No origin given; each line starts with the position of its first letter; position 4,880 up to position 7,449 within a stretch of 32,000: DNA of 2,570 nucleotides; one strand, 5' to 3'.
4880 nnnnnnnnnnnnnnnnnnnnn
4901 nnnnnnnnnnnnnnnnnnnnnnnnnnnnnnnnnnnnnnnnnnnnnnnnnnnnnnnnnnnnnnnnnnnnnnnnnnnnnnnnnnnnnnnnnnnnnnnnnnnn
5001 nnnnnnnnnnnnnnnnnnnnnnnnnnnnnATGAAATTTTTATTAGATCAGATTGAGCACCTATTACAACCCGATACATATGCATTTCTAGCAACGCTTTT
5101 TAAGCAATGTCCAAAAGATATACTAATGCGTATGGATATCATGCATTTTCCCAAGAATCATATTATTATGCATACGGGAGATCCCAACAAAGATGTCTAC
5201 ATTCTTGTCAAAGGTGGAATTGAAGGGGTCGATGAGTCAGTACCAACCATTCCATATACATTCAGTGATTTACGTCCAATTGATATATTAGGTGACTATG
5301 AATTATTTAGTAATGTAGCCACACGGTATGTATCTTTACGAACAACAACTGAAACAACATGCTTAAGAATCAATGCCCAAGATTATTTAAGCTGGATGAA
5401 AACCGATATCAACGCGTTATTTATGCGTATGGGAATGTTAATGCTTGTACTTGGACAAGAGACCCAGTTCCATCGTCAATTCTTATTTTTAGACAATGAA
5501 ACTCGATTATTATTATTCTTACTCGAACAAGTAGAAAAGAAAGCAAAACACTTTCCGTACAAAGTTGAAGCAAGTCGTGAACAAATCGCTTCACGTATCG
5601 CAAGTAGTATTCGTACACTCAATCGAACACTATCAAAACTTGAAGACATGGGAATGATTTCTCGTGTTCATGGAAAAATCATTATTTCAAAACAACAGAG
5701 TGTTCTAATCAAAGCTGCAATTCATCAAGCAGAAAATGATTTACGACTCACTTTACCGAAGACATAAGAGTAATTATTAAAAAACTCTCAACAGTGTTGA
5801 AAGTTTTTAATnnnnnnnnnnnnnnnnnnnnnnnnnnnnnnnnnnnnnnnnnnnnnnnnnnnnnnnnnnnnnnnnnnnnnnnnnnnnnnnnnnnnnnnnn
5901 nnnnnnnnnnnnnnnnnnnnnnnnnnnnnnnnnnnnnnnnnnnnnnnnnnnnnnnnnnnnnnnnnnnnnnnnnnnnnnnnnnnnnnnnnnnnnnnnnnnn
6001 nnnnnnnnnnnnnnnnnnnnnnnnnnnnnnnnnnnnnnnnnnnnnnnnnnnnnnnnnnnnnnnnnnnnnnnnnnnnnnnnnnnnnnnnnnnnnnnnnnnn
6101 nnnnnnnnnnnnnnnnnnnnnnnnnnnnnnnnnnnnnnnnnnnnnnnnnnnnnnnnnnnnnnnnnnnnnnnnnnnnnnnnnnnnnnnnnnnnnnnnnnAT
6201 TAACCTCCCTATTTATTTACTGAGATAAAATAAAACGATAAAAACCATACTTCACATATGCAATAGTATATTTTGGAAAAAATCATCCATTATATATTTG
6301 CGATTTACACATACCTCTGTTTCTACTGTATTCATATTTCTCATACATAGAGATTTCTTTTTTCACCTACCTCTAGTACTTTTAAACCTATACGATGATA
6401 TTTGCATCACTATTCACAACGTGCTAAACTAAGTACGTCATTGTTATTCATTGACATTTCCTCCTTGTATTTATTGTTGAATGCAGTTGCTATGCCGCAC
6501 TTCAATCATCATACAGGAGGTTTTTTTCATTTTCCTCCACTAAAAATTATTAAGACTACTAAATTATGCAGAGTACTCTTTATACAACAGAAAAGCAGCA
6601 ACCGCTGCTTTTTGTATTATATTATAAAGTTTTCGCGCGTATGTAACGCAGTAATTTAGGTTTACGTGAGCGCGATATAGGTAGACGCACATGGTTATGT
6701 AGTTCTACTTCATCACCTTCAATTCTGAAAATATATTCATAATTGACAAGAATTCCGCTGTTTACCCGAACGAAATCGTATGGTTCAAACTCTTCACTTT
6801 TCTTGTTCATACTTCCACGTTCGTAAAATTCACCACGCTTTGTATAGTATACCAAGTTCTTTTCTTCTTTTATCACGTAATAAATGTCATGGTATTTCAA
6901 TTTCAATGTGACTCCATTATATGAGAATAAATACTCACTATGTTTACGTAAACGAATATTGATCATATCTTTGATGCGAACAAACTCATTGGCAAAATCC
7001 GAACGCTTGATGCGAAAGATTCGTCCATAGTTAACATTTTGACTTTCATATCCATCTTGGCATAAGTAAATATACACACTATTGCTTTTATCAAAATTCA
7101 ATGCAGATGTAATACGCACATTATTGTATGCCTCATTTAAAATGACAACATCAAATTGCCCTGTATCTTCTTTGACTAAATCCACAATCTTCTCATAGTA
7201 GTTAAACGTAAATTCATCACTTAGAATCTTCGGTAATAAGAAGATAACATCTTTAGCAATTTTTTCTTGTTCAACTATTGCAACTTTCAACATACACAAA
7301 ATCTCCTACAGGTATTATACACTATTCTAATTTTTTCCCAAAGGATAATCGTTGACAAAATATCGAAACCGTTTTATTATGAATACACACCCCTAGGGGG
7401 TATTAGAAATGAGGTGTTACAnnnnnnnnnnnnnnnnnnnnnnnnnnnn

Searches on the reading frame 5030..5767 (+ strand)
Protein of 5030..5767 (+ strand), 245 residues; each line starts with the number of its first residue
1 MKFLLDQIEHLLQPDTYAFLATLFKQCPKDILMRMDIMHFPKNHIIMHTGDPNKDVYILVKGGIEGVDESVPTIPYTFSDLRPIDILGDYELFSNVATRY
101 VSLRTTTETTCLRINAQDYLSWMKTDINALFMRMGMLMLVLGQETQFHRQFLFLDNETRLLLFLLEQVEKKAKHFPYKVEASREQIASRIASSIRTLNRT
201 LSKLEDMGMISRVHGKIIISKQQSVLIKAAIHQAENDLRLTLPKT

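Call 97: search_protein_families(library=pfam, proteins=[window:5030-5767:+], max_evalue=0.001)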
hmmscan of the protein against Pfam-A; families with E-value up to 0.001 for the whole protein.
window:5030-5767:+ (245 aa): 3 families
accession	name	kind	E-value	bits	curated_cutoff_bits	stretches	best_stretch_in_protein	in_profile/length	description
PF00027.35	cNMP_binding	-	5e-10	39.7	27.5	1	38-125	2-88/89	Cyclic nucleotide-binding domain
PF13545.12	HTH_Crp_2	-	5.5e-10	39.5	27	1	159-220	2-62/70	Crp-like helix-turn-helix domain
PF00325.26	Crp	-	0.00049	20.2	21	1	182-210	4-32/32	Bacterial regulatory proteins, crp family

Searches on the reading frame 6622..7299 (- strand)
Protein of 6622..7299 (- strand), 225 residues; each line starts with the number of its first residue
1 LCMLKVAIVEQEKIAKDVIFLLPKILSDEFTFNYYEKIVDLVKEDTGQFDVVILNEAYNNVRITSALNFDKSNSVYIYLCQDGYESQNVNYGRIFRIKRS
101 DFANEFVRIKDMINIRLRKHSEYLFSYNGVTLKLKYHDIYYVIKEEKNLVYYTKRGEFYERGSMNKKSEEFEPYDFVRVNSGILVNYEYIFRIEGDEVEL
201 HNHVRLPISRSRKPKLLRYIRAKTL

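Call 97: search_protein_families(library=pfam, proteins=[window:6622-7299:-], max_evalue=0.001)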
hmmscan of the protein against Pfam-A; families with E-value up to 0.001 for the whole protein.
window:6622-7299:- (225 aa): 1 family
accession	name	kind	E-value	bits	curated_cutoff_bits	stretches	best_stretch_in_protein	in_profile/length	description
PF04397.21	LytTR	-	1.6e-13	51.1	22.6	1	132-218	4-95/98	LytTr DNA-binding domain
